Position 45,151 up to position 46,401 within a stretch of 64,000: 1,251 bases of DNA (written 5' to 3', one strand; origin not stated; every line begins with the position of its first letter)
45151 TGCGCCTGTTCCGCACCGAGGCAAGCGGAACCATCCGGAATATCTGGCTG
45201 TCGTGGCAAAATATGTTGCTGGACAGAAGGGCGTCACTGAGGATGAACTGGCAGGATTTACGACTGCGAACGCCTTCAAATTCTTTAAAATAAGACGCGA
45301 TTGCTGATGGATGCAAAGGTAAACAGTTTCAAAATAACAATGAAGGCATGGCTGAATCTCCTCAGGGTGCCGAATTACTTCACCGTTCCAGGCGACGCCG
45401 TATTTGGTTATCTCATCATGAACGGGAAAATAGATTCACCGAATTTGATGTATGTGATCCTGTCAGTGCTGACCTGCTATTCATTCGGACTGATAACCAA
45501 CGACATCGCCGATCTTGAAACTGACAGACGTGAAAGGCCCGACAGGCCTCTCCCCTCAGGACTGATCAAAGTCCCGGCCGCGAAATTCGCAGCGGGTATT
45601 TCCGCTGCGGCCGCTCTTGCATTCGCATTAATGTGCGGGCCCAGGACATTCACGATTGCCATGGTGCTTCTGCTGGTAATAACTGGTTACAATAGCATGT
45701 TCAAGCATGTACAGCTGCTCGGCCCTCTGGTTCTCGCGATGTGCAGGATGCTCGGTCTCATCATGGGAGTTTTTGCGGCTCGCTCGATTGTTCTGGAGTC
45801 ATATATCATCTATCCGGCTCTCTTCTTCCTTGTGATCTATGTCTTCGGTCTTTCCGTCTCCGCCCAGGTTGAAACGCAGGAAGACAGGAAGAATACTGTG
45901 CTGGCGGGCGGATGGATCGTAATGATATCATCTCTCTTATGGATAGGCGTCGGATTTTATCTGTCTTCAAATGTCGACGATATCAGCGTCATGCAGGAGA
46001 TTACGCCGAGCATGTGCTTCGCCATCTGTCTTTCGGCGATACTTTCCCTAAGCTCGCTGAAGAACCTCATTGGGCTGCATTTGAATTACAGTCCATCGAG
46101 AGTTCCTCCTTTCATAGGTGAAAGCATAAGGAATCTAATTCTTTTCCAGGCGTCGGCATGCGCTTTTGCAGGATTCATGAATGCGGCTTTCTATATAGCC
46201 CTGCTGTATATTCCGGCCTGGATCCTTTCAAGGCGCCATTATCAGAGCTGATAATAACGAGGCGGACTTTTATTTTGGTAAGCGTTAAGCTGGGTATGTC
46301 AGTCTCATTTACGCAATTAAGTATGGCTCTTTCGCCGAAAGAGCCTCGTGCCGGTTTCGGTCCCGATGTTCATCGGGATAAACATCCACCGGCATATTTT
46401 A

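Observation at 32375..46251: GT-C-rich glycosylation island with a single lipid-sugar synthase and a UbiA prenyltransferase, but no flippase, polymerase or sugar-nucleotide genes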

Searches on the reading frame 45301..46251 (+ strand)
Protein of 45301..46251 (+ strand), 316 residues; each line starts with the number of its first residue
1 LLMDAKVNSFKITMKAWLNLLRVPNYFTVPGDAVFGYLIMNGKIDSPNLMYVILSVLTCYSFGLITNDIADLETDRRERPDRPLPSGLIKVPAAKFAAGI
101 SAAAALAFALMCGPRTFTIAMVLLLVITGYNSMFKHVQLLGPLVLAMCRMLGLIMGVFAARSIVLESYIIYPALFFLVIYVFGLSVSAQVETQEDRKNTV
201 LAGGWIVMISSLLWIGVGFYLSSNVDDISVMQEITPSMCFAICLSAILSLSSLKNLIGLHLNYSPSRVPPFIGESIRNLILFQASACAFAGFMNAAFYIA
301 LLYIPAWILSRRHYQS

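Call 3: search_protein_families(library=pfam, proteins=[window:45301-46251:+], max_evalue=0.01)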
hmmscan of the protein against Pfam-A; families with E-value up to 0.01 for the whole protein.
window:45301-46251:+ (316 aa): 1 family
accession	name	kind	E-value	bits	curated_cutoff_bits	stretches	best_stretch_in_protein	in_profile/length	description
PF01040.23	UbiA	-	9.3e-21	74.7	34.2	1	34-185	6-160/250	UbiA prenyltransferase family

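Call 5: search_protein_families(library=ncbifam, proteins=[window:45301-46251:+], max_evalue=0.01)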
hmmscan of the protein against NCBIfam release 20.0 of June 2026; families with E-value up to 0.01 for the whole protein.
window:45301-46251:+ (316 aa): 19 families
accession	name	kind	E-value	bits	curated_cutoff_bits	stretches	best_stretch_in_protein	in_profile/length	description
NF045897.1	SCO3242_trans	equivalog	5.8e-36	124.5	260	1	16-312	1-283/287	SCO3242 family prenyltransferase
NF035940.1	prenyl_rel_EboC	equivalog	8.3e-33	114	250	1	16-311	1-287/292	UbiA-like protein EboC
NF009523.0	PRK12884.1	equivalog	1e-20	74.1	269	1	13-171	3-161/279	prenyltransferase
NF009521.0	PRK12882.1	equivalog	2.7e-16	59.6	296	1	12-147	3-139/280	geranylgeranylglycerol-phosphate geranylgeranyltransferase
NF006088.0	PRK08238.1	equivalog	3.1e-14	52.5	351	1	9-177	187-359/482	UbiA family prenyltransferase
NF009522.0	PRK12883.1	equivalog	5.5e-12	45.8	353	1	14-174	3-164/279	geranylgeranylglycerol-phosphate geranylgeranyltransferase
NF008978.0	PRK12324.1-4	equivalog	2e-09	36.9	207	1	29-171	51-195/322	decaprenyl-phosphate phosphoribosyltransferase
TIGR01475.1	ubiA_other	subfamily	3.9e-09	36.4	180.8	1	36-178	24-159/282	UbiA-like polyprenyltransferase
TIGR01474.1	ubiA_proteo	equivalog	5e-09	36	275.45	1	47-176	41-172/282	4-hydroxybenzoate octaprenyltransferase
NF008977.0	PRK12324.1-2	equivalog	9.3e-08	31.8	234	1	16-173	4-164/297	decaprenyl-phosphate phosphoribosyltransferase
NF009609.0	PRK13106.1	equivalog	1.8e-07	30.8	349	1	10-169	11-174/301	prenyltransferase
TIGR01476.1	chlor_syn_BchG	subfamily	2.9e-06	27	212.3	1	61-148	52-143/283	(bacterio)chlorophyll synthase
NF005742.0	PRK07566.1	equivalog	2.9e-06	26.6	313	1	64-149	83-171/315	chlorophyll synthase ChlG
NF010118.0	PRK13592.1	equivalog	3.9e-06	26.5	443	1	53-128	49-124/299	prenyltransferase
NF009513.0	PRK12872.1-3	equivalog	5.8e-06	26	288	1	46-179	52-183/293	prenyltransferase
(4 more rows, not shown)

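Call 12: search_solved_structures(query=window:45307-46251:+, max_evalue=0.1)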
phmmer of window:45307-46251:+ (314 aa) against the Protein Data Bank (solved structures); distinct sequences matched with E-value up to 0.1: 4.
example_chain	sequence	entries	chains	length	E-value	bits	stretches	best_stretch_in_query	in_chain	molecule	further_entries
6m31_A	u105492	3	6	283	3.6e-15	59.6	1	8-190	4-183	Digeranylgeranylglyceryl phosphate synthase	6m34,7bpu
8j8j_D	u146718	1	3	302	0.001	22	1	38-173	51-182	Decaprenyl-phosphate phosphoribosyltransferase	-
9sau_C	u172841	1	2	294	0.027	17.3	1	51-123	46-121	Chlorophyll a synthase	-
9sas_C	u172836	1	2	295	0.036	16.9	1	51-123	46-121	Chlorophyll a synthase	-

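Call 13: find_related_loci(query=window:45307-46251:+, collection=genome_contigs, flank=10000)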
Query window:45307-46251:+ (314 aa) in genome_contigs; peptide patterns used: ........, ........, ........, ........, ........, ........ (x = any residue, [..] = any of these).
55 stretches matched a pattern; 3 encode a relative of the query (tblastn E <= 1e-3); 3 distinct loci.
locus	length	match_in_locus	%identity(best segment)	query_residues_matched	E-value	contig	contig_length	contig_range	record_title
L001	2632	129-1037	59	10-314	5e-122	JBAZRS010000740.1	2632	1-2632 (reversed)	MAG: Victivallales bacterium isolate SO_2017_GW1_153 NODE_161457_length_2632_cov_0.796008_OW334_2017, whole genome shotg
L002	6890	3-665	80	94-314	5e-117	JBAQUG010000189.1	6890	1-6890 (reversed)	MAG: Victivallales bacterium isolate MFD12006_ilm_asm_bin38 k127_84420, whole genome shotgun sequence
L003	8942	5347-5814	29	46-202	7e-9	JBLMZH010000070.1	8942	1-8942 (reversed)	MAG: Acidobacteriaceae bacterium isolate MAG208 PRJNA951521_bin64_renamed_69, whole genome shotgun sequence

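Call 14: find_homologous_proteins(query=window:45307-46251:+, max_evalue=0.00001)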
Query window:45307-46251:+ (314 aa): 678 proteins with E <= 0.00001 among 7666 candidates; the best 120 are listed.
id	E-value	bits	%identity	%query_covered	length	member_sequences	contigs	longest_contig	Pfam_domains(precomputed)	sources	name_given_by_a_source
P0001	4.8e-201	685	100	100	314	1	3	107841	PF01040.24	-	-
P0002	1.4e-161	555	84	97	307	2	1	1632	PF01040.24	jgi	-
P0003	3.2e-139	482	70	100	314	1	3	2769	PF01040.24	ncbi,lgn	-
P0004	1.1e-129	450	64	100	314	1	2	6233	PF01040.24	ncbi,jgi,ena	-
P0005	3.4e-123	429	62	100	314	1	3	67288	PF01040.24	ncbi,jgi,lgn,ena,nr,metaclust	ncbi:MAG TPA: hypothetical protein DCZ94_02305 [Lentisphaeria bacterium]|nr:MAG: hypothetical protei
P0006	3.3e-116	406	60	98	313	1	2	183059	PF01040.24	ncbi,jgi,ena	-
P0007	1.0e-114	401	60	100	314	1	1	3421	PF01040.24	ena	-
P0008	5.2e-114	399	59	100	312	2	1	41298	PF01040.24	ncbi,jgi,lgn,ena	ncbi:MAG: UbiA family prenyltransferase [Victivallales bacterium]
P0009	7.0e-114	399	60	100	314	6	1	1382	PF01040.24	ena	-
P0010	4.9e-113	396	61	96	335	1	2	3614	PF01040.24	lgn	-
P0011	1.0e-112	395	58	100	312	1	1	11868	PF01040.24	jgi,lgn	jgi:4-hydroxybenzoate polyprenyltransferase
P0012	2.1e-112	394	61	96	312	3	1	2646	PF01040.24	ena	-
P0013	6.3e-112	392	59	97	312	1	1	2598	PF01040.24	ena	-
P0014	1.3e-110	388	59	96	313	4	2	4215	PF01040.24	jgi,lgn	jgi:4-hydroxybenzoate polyprenyltransferase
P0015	2.3e-110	387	59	97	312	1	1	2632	PF01040.24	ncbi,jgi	ncbi:MAG: UbiA family prenyltransferase [Victivallales bacterium]|jgi:4-hydroxybenzoate polyprenyltr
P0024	4.7e-59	219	41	98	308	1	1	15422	PF01040.24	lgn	-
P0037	1.6e-42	164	37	96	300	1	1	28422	PF01040.24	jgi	jgi:4-hydroxybenzoate polyprenyltransferase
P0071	1.6e-30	125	36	68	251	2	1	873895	PF01040.24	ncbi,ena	-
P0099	6.0e-29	120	33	95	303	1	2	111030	PF01040.24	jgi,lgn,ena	jgi:4-hydroxybenzoate polyprenyltransferase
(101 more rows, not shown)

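Call 15: find_encoding_contigs(protein=P0006, flank=10000, max_places=2)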
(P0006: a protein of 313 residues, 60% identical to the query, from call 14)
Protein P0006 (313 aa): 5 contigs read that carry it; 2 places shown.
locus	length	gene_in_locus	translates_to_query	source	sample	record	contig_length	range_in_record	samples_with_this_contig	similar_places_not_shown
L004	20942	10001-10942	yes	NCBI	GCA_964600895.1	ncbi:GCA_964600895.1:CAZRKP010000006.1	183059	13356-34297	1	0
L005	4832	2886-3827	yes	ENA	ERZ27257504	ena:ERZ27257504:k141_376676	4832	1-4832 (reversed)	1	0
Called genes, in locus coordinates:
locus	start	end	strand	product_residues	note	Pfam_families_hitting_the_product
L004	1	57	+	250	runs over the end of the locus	PF13489:Methyltransf_23, PF01209:Ubie_methyltran, PF13847:Methyltransf_31, PF08241:Methyltransf_11, PF08242:Methyltransf_12, PF13649:Methyltransf_25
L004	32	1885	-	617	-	PF13231:PMT_2 (weak)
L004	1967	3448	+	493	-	PF02366:PMT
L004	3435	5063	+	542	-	PF13231:PMT_2 (weak)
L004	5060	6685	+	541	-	-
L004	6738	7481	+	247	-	PF00535:Glycos_transf_2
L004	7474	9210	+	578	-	PF10131:PTPS_related (weak)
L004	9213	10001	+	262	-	PF01026:TatD_DNase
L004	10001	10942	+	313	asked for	PF01040:UbiA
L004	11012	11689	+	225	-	-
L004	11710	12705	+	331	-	PF13616:Rotamase_3 (faint), PF13145:Rotamase_2, PF00639:Rotamase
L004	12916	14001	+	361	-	PF00356:LacI (weak), PF13407:Peripla_BP_4 (weak), PF13377:Peripla_BP_3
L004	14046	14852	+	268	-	-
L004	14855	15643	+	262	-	PF07963:N_methyl (weak), PF07596:SBP_bac_10 (faint)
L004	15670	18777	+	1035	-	-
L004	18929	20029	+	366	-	-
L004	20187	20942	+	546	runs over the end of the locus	PF02776:TPP_enzyme_N, PF00205:TPP_enzyme_M, PF02775:TPP_enzyme_C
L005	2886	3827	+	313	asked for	PF01040:UbiA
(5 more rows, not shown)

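Call 16: find_encoding_contigs(protein=P0005, flank=10000, max_places=2)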
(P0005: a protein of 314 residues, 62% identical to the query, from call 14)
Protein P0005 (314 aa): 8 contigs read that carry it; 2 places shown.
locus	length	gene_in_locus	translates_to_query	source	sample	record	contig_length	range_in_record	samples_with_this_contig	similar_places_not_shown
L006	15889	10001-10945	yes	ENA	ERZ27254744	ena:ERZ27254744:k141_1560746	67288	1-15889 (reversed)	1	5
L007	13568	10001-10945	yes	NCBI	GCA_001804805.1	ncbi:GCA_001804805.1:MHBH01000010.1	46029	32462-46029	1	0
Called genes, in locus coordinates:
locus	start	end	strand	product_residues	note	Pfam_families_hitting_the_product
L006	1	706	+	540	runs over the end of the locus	PF13231:PMT_2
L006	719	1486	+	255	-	PF05148:Methyltransf_8 (faint), PF01209:Ubie_methyltran, PF13489:Methyltransf_23, PF01728:FtsJ (faint), PF13847:Methyltransf_31, PF08241:Methyltransf_11, PF08242:Methyltransf_12, PF13649:Methyltransf_25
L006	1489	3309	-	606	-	PF13231:PMT_2 (weak)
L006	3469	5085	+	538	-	PF13231:PMT_2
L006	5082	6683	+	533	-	PF13231:PMT_2 (weak)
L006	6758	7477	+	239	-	PF00535:Glycos_transf_2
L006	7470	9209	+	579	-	-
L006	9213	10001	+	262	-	PF01026:TatD_DNase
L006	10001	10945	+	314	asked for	PF01040:UbiA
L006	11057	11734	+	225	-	PF00814:TsaD (weak)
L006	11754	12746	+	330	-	PF13145:Rotamase_2, PF13616:Rotamase_3 (weak), PF00639:Rotamase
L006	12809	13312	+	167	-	PF10543:ORF6N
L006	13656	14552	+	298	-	PF13936:HTH_38 (faint), PF13565:HTH_32 (weak), PF00665:rve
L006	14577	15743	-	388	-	PF14294:DUF4372, PF01609:DDE_Tnp_1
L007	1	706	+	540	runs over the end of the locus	PF13231:PMT_2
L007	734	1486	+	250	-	PF01209:Ubie_methyltran, PF05148:Methyltransf_8 (faint), PF13489:Methyltransf_23, PF01728:FtsJ (faint), PF13847:Methyltransf_31, PF08241:Methyltransf_11, PF08242:Methyltransf_12, PF13649:Methyltransf_25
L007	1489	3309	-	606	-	PF13231:PMT_2 (weak)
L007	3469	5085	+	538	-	PF13231:PMT_2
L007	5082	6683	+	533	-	PF13231:PMT_2 (weak)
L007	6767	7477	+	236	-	PF00535:Glycos_transf_2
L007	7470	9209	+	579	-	-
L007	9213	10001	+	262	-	PF01026:TatD_DNase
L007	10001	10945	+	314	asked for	PF01040:UbiA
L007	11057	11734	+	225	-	PF00814:TsaD (weak)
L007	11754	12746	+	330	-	PF13145:Rotamase_2, PF13616:Rotamase_3 (weak), PF00639:Rotamase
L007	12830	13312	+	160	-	PF10543:ORF6N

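Call 17: find_encoding_contigs(protein=P0024, flank=10000, max_places=2)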
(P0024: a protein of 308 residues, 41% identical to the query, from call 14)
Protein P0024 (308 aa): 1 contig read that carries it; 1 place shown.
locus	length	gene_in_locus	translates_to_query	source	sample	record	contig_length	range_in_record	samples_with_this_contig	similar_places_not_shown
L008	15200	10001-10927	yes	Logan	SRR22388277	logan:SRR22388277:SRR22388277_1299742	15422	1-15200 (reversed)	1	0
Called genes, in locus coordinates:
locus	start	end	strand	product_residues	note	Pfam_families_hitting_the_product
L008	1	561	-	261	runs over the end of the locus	?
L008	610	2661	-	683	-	PF02065:Melibiase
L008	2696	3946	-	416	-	PF13522:GATase_6, PF13537:GATase_7, PF00733:Asn_synthase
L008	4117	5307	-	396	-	PF14238:DUF4340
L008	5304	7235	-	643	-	PF23357:DUF7088, PF09822:ABC_transp_aux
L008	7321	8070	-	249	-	PF12730:ABC2_membrane_4 (weak), PF13346:ABC2_membrane_5 (faint), PF12698:ABC2_membrane_3, PF12679:ABC2_membrane_2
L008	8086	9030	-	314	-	PF00005:ABC_tran, PF13304:AAA_21 (weak)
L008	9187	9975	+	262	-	PF01026:TatD_DNase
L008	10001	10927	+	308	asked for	PF01040:UbiA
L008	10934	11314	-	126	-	PF20274:cREC_REC (weak), PF00072:Response_reg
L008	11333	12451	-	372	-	PF00465:Fe-ADH, PF13685:Fe-ADH_2 (faint), PF25137:ADH_Fe_C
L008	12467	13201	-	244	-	PF22935:RM44_endonuclase (weak), PF14622:Ribonucleas_3_3, PF00636:Ribonuclease_3, PF00035:dsrm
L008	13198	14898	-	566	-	PF01368:DHH, PF02272:DHHA1, PF17768:RecJ_OB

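Call 18: find_encoding_contigs(protein=P0037, flank=8000, max_places=1)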
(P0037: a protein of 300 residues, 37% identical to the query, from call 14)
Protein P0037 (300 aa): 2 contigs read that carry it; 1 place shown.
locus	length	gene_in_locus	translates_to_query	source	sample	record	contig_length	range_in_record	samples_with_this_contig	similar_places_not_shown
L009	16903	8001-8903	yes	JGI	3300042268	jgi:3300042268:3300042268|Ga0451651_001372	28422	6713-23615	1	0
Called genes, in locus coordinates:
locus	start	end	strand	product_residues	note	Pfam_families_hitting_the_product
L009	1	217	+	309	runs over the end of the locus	PF00924:MS_channel_2nd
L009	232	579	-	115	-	-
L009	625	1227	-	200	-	-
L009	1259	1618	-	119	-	-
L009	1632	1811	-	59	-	-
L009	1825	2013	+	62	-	-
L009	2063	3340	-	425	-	-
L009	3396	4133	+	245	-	PF10988:DUF2807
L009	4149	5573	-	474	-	PF00070:Pyr_redox (faint), PF00890:FAD_binding_2 (faint), PF01266:DAO (faint), PF01946:Thi4 (weak), PF07992:Pyr_redox_2 (faint), PF12831:FAD_oxidored (weak), PF01593:Amino_oxidase, PF13450:NAD_binding_8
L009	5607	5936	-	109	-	-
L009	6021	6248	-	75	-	-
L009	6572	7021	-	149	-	-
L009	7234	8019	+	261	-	PF01026:TatD_DNase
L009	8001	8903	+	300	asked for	PF01040:UbiA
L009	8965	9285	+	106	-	PF01844:HNH, PF13395:HNH_4, PF14279:HNH_5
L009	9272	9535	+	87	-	PF04359:DUF493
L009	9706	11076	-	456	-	PF00206:Lyase_1, PF14698:ASL_C2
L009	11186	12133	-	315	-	-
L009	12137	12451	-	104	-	PF11742:DUF3302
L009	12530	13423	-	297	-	-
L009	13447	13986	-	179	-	PF13453:Zn_ribbon_TFIIB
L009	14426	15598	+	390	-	PF02606:LpxK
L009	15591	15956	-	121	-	PF00072:Response_reg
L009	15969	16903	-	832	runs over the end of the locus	PF13188:PAS_8 (faint), PF08448:PAS_4 (faint), PF13426:PAS_9 (faint), PF00512:HisKA, PF02518:HATPase_c, PF00072:Response_reg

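Call 19: find_encoding_contigs(protein=P0099, flank=8000, max_places=1)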
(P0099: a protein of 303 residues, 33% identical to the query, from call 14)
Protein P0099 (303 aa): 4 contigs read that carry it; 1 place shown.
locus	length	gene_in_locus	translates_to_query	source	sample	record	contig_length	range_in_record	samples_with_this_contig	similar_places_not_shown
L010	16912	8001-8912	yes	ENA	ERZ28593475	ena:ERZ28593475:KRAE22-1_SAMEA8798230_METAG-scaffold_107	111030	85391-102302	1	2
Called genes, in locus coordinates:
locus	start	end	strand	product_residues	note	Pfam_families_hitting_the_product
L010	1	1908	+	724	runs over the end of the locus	PF04760:IF2_N (weak), PF00009:GTP_EFTU, PF01926:MMR_HSR1, PF22042:EF-G_D2, PF11987:IF-2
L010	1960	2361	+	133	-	PF02033:RBFA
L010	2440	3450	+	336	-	PF01368:DHH, PF02272:DHHA1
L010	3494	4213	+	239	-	PF01509:TruB_N, PF16198:TruB_C_2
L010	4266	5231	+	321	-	PF06574:FAD_syn, PF01687:Flavokinase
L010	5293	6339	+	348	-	PF01408:GFO_IDH_MocA, PF22725:GFO_IDH_MocA_C3, PF02894:GFO_IDH_MocA_C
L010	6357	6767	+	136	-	PF00581:Rhodanese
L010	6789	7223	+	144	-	PF07291:MauE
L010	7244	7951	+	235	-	PF00081:Sod_Fe_N, PF02777:Sod_Fe_C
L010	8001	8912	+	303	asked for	PF01040:UbiA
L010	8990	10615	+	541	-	PF00795:CN_hydrolase, PF02540:NAD_synthase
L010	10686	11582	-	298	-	PF01261:AP_endonuc_2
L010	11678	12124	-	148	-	PF01424:R3H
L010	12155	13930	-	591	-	PF14849:YidC_periplas, PF02096:60KD_IMP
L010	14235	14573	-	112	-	PF00825:Ribonuclease_P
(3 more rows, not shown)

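Call 20: find_encoding_contigs(protein=P0071, flank=8000, max_places=1)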
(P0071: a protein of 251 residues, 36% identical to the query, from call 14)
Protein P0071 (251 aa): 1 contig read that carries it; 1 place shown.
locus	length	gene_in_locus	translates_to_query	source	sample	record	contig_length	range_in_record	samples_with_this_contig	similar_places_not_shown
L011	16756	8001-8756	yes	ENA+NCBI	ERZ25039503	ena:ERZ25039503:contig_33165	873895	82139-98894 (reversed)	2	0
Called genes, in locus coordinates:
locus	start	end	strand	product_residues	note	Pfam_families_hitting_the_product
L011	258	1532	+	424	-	PF00245:Alk_phosphatase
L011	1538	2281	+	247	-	PF27149:YdjY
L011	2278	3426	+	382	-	-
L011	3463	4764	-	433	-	PF00596:Aldolase_II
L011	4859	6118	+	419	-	PF01263:Aldose_epim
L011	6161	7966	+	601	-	PF00474:SSF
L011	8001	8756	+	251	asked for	PF01040:UbiA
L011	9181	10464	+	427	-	PF01663:Phosphodiest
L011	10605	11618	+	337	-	PF01761:DHQ_synthase, PF24621:DHQS_C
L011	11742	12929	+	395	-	-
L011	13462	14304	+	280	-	PF12833:HTH_18, PF00165:HTH_AraC (weak)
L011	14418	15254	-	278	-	PF25470:DUF7901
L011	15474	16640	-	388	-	PF17785:PUA_3, PF10672:Methyltrans_SAM, PF03602:Cons_hypoth95, PF05175:MTS, PF13847:Methyltransf_31 (weak)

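Call 37: find_related_loci(query=A3, collection=genome_contigs, flank=6000)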
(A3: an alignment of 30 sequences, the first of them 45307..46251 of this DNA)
Query A3 (314 aa) in genome_contigs; peptide patterns used: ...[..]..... (x = any residue, [..] = any of these).
436 stretches matched a pattern; 414 encode a relative of the query (tblastn E <= 1e-3); the best 80 are kept; 80 distinct loci.
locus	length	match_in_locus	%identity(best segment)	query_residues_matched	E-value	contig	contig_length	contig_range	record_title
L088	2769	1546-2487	70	1-314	7e-156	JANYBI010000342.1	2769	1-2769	MAG: Lentisphaerae bacterium isolate GL140_5_metabat_62_sub GL140_5_k141_1180693, whole genome shotgun sequence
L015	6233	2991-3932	64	1-314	1e-136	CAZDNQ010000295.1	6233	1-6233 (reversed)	MAG TPA_asm: uncultured Victivallis sp. isolate SRP089250_co1_121 genome assembly, contig: NODE_24020_length_6233_cov_3.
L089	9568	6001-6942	62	1-314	5e-128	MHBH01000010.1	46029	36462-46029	MAG: Lentisphaerae bacterium GWF2_49_21 gwf2_scaffold_1237, whole genome shotgun sequence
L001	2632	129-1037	59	10-314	3e-120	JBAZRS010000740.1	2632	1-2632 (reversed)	MAG: Victivallales bacterium isolate SO_2017_GW1_153 NODE_161457_length_2632_cov_0.796008_OW334_2017, whole genome shotg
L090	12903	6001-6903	57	12-314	5e-115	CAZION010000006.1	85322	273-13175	MAG TPA_asm: uncultured Victivallis sp. isolate SRP272421_co1_540 genome assembly, contig: NODE_322_length_85322_cov_12.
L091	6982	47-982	59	1-314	6e-109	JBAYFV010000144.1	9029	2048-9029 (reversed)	MAG: Victivallales bacterium isolate SO_2016_GW1_11 scaffold14342_OW334_2016, whole genome shotgun sequence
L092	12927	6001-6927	60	6-314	5e-124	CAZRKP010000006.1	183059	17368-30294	MAG TPA_asm: uncultured Victivallis sp. isolate binchicken_co273_45 genome assembly, contig: NODE_57_length_183059_cov_6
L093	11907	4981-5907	58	6-314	2e-117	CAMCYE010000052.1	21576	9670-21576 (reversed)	MAG: Victivallis vadensis isolate MiH-14oct19-33 genome assembly, contig: MiH-14oct19-C4804, whole genome shotgun sequen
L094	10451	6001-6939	36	4-314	9e-48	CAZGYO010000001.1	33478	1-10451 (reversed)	MAG TPA_asm: uncultured Victivallales bacterium isolate SRP141376_co4_271 genome assembly, contig: NODE_2341_length_3347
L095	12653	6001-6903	34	13-314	6e-44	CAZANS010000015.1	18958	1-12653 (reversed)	MAG TPA_asm: uncultured Victivallales bacterium isolate binchicken_co86_73 genome assembly, contig: NODE_698_length_1895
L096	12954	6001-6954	36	5-314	3e-43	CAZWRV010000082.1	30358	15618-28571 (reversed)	MAG TPA_asm: uncultured Victivallaceae bacterium isolate binchicken_co135_207 genome assembly, contig: NODE_2807_length_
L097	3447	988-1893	34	12-314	4e-43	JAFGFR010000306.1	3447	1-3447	MAG: Victivallales bacterium isolate Zod_Metabat.1329 k87_13700429, whole genome shotgun sequence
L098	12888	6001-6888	34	11-302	2e-38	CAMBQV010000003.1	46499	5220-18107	MAG: Akkermansia muciniphila isolate MiH-14oct19-68 genome assembly, contig: MiH-14oct19-C1255, whole genome shotgun seq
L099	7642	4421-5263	36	13-295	2e-37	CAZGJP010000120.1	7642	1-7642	MAG TPA_asm: uncultured Lentisphaera sp. isolate binchicken_co26_109 genome assembly, contig: NODE_11018_length_7642_cov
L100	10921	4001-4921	34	11-314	5e-37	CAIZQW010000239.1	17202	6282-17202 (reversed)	uncultured bacterium isolate Loc090721-8-6m_bin-0330 genome assembly, contig: bin-0330:239/466, whole genome shotgun seq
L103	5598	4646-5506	33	13-301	3e-36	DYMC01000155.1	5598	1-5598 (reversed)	MAG TPA_asm: Lentisphaera sp. isolate SulCav_AS07-7_55_126 SulCav_AS07_7_13069_length_5598_cov_61_847375, whole genome s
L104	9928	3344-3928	41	1-191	1e-35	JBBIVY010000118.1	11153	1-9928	MAG: Planctomycetota bacterium isolate QH2S170213_bin_88 NODE_6560_length_11153_cov_16.568210, whole genome shotgun sequ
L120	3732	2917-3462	40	14-193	4e-32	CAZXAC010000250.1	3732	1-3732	MAG TPA_asm: uncultured Lentisphaera sp. isolate binchicken_co111_196 genome assembly, contig: NODE_55093_length_3732_co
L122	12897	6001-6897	34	12-314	2e-33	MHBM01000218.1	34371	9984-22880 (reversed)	MAG: Lentisphaerae bacterium RIFOXYA12_FULL_48_11 rifixya3_full_scaffold_503, whole genome shotgun sequence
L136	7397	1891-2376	40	6-154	3e-30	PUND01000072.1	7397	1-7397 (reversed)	MAG: Phycisphaerae bacterium isolate B1Sed10_206R1 B1-Sed10-C15364, whole genome shotgun sequence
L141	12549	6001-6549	37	13-191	6e-30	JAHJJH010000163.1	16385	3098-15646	MAG: Verrucomicrobia bacterium isolate Modern_marine_rock_biofilm.mb.29 Modern_marine_rock.mb.29_k141_413482, whole geno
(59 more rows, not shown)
